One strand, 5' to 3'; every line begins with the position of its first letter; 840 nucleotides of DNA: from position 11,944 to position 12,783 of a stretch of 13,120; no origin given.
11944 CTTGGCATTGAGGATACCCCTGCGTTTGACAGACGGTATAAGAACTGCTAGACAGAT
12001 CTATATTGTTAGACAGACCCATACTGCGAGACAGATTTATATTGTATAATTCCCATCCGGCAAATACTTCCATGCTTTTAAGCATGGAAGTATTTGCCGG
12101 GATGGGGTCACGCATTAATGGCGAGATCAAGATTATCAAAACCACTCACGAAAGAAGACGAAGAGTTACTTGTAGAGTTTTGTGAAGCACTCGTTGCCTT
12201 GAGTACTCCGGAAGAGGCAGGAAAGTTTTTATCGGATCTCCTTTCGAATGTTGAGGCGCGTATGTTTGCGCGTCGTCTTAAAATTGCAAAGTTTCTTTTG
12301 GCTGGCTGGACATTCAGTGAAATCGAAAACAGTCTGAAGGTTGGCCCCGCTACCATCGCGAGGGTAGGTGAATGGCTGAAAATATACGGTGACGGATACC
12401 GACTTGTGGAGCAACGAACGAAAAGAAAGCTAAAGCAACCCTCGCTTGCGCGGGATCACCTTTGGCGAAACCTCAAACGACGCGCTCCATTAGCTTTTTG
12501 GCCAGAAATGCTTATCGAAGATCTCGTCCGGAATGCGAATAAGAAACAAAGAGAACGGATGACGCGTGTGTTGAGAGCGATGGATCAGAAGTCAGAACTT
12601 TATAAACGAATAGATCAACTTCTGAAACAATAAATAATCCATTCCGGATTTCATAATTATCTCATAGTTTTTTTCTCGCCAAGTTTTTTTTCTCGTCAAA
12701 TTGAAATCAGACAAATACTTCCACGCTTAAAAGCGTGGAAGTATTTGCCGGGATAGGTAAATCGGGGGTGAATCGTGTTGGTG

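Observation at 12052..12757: Two copies of a ~49-bp palindromic element bracket the TrpR/YerC-like gene and differ by a stem-preserving compensatory substitution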

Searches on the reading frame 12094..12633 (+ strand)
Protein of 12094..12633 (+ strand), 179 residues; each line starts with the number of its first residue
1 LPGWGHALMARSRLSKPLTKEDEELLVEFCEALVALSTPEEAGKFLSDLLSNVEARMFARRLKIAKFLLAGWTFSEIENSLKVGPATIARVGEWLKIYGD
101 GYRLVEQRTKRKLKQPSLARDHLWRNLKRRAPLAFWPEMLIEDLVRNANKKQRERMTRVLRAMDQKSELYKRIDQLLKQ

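Call 4: search_protein_families(library=pfam, proteins=[window:12094-12633:+], max_evalue=0.01)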
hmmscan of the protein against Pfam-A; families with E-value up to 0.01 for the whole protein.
window:12094-12633:+ (179 aa): 1 family
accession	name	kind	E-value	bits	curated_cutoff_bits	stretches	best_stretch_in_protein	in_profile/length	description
PF01371.25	Trp_repressor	-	7.4e-14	52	27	1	26-105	3-83/88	Trp repressor protein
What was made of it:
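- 12118..12633 (+): Gene for a 171-aa long-form TrpR/YerC-family protein. Residues ~16-105 form the TrpR/YerC helix-turn-helix domain (recognition helix TIARV). A conserved ~70-aa helical C-terminal extension follows, carrying the motif (F/Y)WPxLL(L/I)E(E/D). Pfam PF01371, 52 bits against a cut-off of 27 (call 4).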

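Call 11: find_encoding_contigs(protein=window:12118-12633:+, flank=10000, max_places=10)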
Protein window:12118-12633:+ (171 aa): 2 contigs read that carry it; 2 places shown.
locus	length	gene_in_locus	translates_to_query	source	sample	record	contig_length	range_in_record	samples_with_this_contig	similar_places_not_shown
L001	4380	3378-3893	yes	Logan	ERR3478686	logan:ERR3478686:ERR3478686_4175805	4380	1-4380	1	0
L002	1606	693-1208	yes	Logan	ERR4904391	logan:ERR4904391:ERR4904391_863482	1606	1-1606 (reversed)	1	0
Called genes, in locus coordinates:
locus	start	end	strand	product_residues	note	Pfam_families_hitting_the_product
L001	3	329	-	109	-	?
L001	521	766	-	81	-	-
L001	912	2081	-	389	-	PF15891:Nuc_deoxyri_tr2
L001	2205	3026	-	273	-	PF02163:Peptidase_M50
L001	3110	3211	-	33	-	-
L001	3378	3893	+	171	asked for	PF01371:Trp_repressor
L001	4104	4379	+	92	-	?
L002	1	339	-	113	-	?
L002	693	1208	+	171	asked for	PF01371:Trp_repressor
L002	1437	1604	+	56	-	?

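Call 12: find_homologous_proteins(query=window:12118-12630:+)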
Query window:12118-12630:+ (171 aa): 2 proteins with E <= 0.001 among 103 candidates.
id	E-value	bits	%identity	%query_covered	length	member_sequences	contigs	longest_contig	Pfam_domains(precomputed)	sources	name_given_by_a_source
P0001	1.8e-104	364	100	100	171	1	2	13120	PF01371.26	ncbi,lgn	-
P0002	4.4e-64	233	64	99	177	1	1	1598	PF01371.26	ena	-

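Call 14: find_encoding_contigs(protein=P0002, flank=10000)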
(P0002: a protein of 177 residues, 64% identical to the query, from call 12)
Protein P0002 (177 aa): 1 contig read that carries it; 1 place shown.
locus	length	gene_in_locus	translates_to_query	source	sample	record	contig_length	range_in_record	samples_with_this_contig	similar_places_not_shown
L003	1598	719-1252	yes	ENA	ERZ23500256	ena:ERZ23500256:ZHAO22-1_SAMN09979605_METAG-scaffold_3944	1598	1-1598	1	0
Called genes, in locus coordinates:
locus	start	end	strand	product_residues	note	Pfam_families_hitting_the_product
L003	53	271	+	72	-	-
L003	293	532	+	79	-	-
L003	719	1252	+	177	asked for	PF01371:Trp_repressor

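Call 22: search_protein_representatives(alignment_id=A1)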
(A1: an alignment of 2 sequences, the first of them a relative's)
Query: 2 sequences, 177 profile positions. Proteins with E-value up to 0.001 (for the whole library): 1945; up to 1e-10: 341; up to 1e-30: 39. The best 150 are listed.
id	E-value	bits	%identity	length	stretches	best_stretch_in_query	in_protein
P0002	1.1e-104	364.1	-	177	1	1-177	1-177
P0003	2.8e-48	180.3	-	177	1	1-170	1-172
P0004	6.3e-45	169.4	-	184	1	1-175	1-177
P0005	1.6e-44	168.1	-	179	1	1-171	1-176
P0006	6.3e-42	159.6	-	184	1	1-172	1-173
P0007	1.3e-41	158.6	-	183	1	1-173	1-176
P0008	1.6e-40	155.1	-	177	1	1-166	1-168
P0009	4.8e-39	150.2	-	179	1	1-172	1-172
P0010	5.0e-39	150.2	-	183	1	10-172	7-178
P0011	9.6e-39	149.3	-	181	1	10-173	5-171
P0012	1.1e-37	145.8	-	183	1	7-172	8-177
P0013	1.8e-37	145.1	-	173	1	14-171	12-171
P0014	3.4e-37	144.2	-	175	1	1-170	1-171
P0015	3.5e-37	144.2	-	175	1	15-170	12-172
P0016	5.6e-37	143.5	-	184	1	7-172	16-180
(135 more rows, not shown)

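Call 23: find_encoding_contigs(protein=P0003, flank=3000, max_places=3)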
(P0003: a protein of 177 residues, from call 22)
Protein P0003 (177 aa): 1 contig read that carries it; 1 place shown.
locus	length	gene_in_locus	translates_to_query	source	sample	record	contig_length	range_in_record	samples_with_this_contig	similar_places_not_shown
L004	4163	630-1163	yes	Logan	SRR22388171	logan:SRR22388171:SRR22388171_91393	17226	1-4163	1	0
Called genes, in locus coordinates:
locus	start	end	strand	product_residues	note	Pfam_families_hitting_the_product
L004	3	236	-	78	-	?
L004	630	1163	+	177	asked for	PF01371:Trp_repressor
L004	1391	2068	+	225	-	PF13483:Lactamase_B_3, PF12706:Lactamase_B_2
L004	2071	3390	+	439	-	PF00772:DnaB, PF03796:DnaB_C, PF13481:AAA_25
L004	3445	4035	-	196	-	PF01936:NYN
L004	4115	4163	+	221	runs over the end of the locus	PF13177:DNA_pol3_delta2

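Call 30: search_protein_families(library=ncbifam, proteins=[P0001, P0003], max_evalue=0.01)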
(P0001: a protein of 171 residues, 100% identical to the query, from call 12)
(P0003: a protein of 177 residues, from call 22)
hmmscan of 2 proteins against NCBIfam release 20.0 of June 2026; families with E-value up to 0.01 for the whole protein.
P0001 (171 aa): 2 families
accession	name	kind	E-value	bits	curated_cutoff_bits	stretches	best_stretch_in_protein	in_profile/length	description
TIGR02531.1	yecD_yerC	hypoth_equivalog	1.2e-13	51.3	42.2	1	16-100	3-87/88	YerC/YecD family TrpR-related protein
TIGR01321.1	TrpR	equivalog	0.0006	20.2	67.25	1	20-88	11-80/94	trp operon repressor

P0003 (177 aa): 3 families
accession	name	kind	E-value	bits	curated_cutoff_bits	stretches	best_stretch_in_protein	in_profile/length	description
TIGR02531.1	yecD_yerC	hypoth_equivalog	4.7e-17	62.2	42.2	1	18-101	4-87/88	YerC/YecD family TrpR-related protein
TIGR01321.1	TrpR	equivalog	9.3e-05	22.8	67.25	1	19-89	9-80/94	trp operon repressor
NF008563.0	PRK11509.1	equivalog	0.0054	16.7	210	1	75-122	18-65/132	hydrogenase-1 operon protein HyaE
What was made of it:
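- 12118..12633 (+): TIGR02531, 51.3 bits against 42.2 (call 30).
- On TrpR/YerC (HisR) regulator-operator systems: TIGR02531 yecD_yerC scores 51.3 bits against 42.2, whereas the TrpR equivalog TIGR01321 scores 20.2 against 67.25 and is not met (call 30).
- PF01371 and TIGR02531 score above their cut-offs (calls 4, 30).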

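Call 38: find_related_loci(query=A4, collection=metagenome_contigs, flank=2500)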
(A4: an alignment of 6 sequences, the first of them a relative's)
Query A4 (179 aa) in metagenome_contigs; peptide patterns used: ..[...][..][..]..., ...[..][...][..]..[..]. (x = any residue, [..] = any of these).
178 stretches matched a pattern; 99 encode a relative of the query (tblastn E <= 1e-3); the best 80 are kept; 80 distinct loci.
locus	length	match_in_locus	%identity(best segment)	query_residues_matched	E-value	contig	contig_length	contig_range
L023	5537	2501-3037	99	1-179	3e-119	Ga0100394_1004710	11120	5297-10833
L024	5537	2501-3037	99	1-179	3e-119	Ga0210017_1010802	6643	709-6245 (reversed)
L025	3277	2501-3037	99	1-179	4e-120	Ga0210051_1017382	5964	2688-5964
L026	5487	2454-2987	75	1-178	1e-89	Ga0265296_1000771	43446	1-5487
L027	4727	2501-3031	58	1-176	5e-64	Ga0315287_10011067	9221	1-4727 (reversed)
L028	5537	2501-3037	53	1-178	3e-59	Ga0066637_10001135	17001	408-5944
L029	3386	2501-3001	54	1-175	4e-59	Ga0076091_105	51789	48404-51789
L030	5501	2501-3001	54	1-175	5e-59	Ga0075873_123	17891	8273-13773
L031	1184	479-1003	50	1-177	4e-60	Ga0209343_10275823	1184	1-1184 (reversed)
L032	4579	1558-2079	47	1-175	1e-53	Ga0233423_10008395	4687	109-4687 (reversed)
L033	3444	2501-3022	47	1-175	1e-53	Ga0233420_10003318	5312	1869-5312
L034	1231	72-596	50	1-175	1e-51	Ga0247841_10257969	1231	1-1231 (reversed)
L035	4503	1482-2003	49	1-173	1e-48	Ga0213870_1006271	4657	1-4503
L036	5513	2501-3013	45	1-176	3e-48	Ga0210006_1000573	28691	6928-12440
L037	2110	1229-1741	46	1-179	2e-48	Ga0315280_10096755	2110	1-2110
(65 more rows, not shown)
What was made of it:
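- Tried and rejected: A4 worked (call 38).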

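Call 54: predict_structure(alignment_id=A2)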
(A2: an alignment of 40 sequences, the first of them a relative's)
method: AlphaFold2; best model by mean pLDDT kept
length: 171 residues; sequences in the alignment: 40
mean_pLDDT: 87.9   pTM: 0.57
mean pLDDT of the five models: 87.9, 87.3, 86.5, 83.8, 81.9
residues with pLDDT >= 90: 108; 70-90: 44; 50-70: 17; < 50: 2
segments of 3 or more residues with pLDDT < 50: none
pLDDT, mean of each block of 10 residues (from residue 1): 63 94 94 95 95 97 96 97 96 93 62 70 84 90 94 89 87 82
secondary structure, 60 per line:
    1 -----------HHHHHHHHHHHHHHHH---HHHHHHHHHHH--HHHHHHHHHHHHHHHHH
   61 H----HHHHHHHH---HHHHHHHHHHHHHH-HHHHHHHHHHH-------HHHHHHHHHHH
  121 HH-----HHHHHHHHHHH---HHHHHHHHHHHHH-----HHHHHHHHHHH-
elements in order: H12-27 H31-41 H44-61 H66-73 H77-90 H92-102 H110-122 H128-138 H142-154 H160-170
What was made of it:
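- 12118..12633 (+): AlphaFold model with pLDDT 87.9 (call 54).
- On TrpR/YerC (HisR) regulator-operator systems: The AlphaFold model has pLDDT 87.9 (call 54).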

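Call 58: fold_search(model_id=the predicted structure, library=pdb)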
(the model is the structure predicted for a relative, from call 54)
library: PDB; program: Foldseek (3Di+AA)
matches with E <= 10: 309; with E <= 0.001: 0
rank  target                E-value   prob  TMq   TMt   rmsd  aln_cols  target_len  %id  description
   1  3kor_B                1.3e-03  1.00  0.48  0.77   3.3        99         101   27  Crystal structure of a putative Trp repressor from Staphylococcus aureus (released 2010-11-17)
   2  3kor_A                1.9e-03  1.00  0.48  0.79   3.0        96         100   30  Crystal structure of a putative Trp repressor from Staphylococcus aureus (released 2010-11-17)
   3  3frw_E                2.1e-03  1.00  0.48  0.82   1.9        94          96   32  Crystal structure of putative TrpR protein from Ruminococcus obeum (released 2009-01-20)
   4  3kor_C                2.1e-03  1.00  0.48  0.79   3.0        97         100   28  Crystal structure of a putative Trp repressor from Staphylococcus aureus (released 2010-11-17)
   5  3frw_A                2.2e-03  1.00  0.49  0.85   2.0        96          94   31  Crystal structure of putative TrpR protein from Ruminococcus obeum (released 2009-01-20)
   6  3frw_C                3.1e-03  1.00  0.50  0.89   1.3        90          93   31  Crystal structure of putative TrpR protein from Ruminococcus obeum (released 2009-01-20)
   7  3frw_G                3.3e-03  1.00  0.49  0.88   1.5        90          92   31  Crystal structure of putative TrpR protein from Ruminococcus obeum (released 2009-01-20)
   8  3frw_B                3.9e-03  1.00  0.48  0.82   1.9        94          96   32  Crystal structure of putative TrpR protein from Ruminococcus obeum (released 2009-01-20)
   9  3frw_D                3.9e-03  1.00  0.48  0.85   2.1        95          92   30  Crystal structure of putative TrpR protein from Ruminococcus obeum (released 2009-01-20)
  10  3frw_F                5.6e-03  1.00  0.49  0.84   2.1        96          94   31  Crystal structure of putative TrpR protein from Ruminococcus obeum (released 2009-01-20)
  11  3g1c                  9.4e-03  1.00  0.46  0.77   2.0        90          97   30  The crystal structure of a TrpR like protein from Eubacterium eligens ATCC 27750 (released 2009-02-17)
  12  1trr_A                1.8e-02  1.00  0.47  0.72   3.8       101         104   23  TANDEM BINDING IN CRYSTALS OF A TRP REPRESSOR/OPERATOR HALF-SITE COMPLEX (released 1993-10-21)
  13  3wrp                  5.3e-02  1.00  0.41  0.63   3.5        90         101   23  FLEXIBILITY OF THE DNA-BINDING DOMAINS OF TRP REPRESSOR (released 1988-04-16)
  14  6f7g_C                9.5e-02  1.00  0.42  0.69   3.0        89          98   24  Tryptophan Repressor TrpR from E.coli with 5-Methyltryptamine (released 2018-12-19)
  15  1jhg                  1.0e-01  1.00  0.42  0.66   3.1        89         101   24  TRP REPRESSOR MUTANT V58I (released 1997-03-12)
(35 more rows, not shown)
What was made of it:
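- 12118..12633 (+): Foldseek matches to 3KOR, 3FRW, 3G1C and 1TRR (call 58).
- Closest known: HisR. Same: The DNA-binding fold is the same, and the protein scores above the Pfam and TIGR02531 cut-offs (calls 4, 30, 58).
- The fold matches YerC/HisR and TrpR structures with target TM-scores of 0.72-0.89 (call 58).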

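Call 60: list_cluster_members(proteins=[P0001, P0005])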
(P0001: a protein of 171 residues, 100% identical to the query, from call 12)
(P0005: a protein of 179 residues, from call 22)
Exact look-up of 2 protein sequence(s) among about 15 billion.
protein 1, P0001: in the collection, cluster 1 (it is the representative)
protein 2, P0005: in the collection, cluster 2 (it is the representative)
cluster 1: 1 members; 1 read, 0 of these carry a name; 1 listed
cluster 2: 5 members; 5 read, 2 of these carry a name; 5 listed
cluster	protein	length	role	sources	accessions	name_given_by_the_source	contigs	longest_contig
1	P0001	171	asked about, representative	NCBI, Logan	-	-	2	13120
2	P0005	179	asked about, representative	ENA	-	-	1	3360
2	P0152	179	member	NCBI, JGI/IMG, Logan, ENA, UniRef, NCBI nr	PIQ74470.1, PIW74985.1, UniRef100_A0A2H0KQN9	MAG: hypothetical protein CO002_04550 [Candidatus Portnoybacteria bacterium ... | TrpR like protein, YerC/YecD n=3 Tax=Candidatus Portnoyibacteriota TaxID=1817913 ... | MAG: hypothetical protein COV85_01905 [Candidatus Portnoybacteria bacterium ...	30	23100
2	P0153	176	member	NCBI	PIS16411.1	MAG: hypothetical protein COT61_04055, partial [Candidatus Portnoybacteria bacterium ...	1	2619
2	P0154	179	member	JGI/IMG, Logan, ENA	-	-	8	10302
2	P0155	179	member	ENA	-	-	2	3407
